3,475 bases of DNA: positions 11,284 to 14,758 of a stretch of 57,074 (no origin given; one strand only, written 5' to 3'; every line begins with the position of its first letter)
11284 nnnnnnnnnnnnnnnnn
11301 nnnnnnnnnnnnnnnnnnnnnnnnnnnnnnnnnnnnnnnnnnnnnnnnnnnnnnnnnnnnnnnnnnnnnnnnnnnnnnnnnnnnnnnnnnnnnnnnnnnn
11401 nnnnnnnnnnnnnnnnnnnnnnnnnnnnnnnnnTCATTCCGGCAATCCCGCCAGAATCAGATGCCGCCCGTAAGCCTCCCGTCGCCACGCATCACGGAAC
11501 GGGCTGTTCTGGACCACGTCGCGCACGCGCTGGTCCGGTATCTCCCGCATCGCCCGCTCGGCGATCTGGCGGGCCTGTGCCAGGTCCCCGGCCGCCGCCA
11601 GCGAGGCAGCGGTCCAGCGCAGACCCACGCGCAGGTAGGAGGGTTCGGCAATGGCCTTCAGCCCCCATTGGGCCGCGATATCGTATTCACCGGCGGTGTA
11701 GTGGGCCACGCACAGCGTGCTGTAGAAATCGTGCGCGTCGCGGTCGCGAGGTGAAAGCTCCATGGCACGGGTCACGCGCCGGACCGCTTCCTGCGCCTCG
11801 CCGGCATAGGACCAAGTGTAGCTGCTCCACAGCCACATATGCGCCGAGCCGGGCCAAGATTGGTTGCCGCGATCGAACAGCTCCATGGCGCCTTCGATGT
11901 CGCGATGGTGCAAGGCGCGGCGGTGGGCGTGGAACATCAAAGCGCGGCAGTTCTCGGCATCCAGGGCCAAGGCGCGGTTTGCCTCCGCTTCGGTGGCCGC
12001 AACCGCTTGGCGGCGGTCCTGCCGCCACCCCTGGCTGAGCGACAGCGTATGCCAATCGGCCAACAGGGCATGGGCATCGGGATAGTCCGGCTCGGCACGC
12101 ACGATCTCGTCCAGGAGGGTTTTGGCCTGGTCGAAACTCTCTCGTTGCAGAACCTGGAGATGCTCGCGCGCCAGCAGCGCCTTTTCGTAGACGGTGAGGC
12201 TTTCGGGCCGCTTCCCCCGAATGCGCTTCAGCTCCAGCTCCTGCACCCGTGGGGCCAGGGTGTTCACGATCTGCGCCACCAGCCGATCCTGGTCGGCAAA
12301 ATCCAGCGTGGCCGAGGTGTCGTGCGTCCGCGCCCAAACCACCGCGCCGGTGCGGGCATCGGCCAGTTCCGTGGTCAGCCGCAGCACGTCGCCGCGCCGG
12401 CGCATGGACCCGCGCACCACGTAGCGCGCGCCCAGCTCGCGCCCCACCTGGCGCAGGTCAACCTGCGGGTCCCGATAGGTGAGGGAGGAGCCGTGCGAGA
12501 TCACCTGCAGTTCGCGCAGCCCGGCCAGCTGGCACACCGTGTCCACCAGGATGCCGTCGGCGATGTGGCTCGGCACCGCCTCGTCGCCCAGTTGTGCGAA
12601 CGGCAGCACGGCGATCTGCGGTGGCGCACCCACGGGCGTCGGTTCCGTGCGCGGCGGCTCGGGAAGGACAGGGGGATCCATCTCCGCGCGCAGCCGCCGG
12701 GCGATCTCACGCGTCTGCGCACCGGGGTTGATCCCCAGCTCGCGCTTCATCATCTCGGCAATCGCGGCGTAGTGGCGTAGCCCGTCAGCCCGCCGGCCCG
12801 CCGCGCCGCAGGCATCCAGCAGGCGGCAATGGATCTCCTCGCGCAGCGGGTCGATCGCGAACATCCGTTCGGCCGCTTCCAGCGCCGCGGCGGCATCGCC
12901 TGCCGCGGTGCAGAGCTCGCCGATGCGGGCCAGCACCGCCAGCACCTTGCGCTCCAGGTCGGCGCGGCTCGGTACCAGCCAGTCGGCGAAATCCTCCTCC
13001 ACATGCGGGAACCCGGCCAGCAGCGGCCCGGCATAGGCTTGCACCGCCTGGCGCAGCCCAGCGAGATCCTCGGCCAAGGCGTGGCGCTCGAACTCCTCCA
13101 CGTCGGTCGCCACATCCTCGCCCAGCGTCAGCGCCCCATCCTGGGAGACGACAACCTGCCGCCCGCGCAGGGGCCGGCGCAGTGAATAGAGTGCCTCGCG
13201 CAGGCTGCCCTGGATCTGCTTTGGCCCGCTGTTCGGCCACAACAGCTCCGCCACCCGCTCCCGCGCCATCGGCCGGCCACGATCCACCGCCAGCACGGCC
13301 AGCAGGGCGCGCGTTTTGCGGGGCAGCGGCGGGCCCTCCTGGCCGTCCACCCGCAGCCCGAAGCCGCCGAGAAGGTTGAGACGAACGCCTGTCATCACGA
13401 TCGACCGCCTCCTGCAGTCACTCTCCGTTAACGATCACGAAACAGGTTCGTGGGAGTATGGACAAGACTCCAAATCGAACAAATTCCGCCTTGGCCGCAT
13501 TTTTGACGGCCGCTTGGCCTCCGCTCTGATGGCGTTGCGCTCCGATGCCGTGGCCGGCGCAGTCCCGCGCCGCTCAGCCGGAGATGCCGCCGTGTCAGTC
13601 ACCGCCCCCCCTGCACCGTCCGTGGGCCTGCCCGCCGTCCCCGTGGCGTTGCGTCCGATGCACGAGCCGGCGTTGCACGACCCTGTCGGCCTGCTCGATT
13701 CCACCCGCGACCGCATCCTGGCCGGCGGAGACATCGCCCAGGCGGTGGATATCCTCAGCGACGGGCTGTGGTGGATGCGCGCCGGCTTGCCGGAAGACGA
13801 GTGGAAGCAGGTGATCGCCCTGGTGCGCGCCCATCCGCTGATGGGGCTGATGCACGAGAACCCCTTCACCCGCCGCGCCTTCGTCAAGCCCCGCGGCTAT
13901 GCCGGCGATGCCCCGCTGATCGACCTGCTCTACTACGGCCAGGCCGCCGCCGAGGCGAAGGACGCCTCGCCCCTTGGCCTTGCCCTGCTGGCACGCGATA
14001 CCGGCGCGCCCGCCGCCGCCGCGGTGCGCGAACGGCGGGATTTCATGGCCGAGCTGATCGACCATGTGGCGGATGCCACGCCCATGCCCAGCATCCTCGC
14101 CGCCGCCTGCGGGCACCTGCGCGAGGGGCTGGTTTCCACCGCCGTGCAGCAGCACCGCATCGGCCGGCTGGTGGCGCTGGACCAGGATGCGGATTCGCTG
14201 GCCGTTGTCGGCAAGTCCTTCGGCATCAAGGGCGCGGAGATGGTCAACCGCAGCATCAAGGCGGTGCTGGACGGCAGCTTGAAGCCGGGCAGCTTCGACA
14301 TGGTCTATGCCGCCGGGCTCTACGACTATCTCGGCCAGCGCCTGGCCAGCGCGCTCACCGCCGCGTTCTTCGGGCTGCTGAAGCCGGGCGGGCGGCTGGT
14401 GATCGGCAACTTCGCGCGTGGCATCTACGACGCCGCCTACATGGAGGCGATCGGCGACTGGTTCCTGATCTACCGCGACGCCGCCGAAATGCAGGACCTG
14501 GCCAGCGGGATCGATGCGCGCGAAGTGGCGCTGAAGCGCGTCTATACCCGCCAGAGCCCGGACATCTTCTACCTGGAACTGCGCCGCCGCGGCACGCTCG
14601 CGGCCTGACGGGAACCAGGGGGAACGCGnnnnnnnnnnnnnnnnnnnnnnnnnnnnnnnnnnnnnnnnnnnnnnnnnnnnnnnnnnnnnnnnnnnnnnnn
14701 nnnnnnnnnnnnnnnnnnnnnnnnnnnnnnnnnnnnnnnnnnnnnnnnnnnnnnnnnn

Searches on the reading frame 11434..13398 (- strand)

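Call 78: search_protein_families(library=pfam, proteins=[window:11434-13398:-], max_evalue=0.001)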
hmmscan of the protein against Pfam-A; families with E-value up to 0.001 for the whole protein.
window:11434-13398:- (654 aa): 4 families
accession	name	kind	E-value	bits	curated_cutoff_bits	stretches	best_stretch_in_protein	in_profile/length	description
PF03704.23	BTAD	-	3.4e-20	73.3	22.1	1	101-237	15-146/146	Bacterial transcriptional activator domain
PF14559.12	TPR_19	-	6.9e-11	42.7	25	0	419-447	38-66/68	Tetratricopeptide repeat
PF13428.12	TPR_14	-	2e-08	34.6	23.5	0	155-195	3-43/44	Tetratricopeptide repeat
PF07719.23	TPR_2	-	0.00019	21.8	27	0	593-622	4-33/34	Tetratricopeptide repeat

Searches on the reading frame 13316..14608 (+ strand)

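Call 78: search_protein_families(library=pfam, proteins=[window:13316-14608:+], max_evalue=0.001)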
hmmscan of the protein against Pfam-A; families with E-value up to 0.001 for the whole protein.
window:13316-14608:+ (430 aa): 3 families
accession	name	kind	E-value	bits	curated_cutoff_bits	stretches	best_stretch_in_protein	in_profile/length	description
PF13649.12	Methyltransf_25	-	0.00023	22.2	27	1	260-359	1-97/97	Methyltransferase domain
PF08241.18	Methyltransf_11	-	0.0003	21.8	21.2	1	270-363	7-95/95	Methyltransferase domain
PF08242.18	Methyltransf_12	-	0.00055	21.1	30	0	275-361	12-98/98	Methyltransferase domain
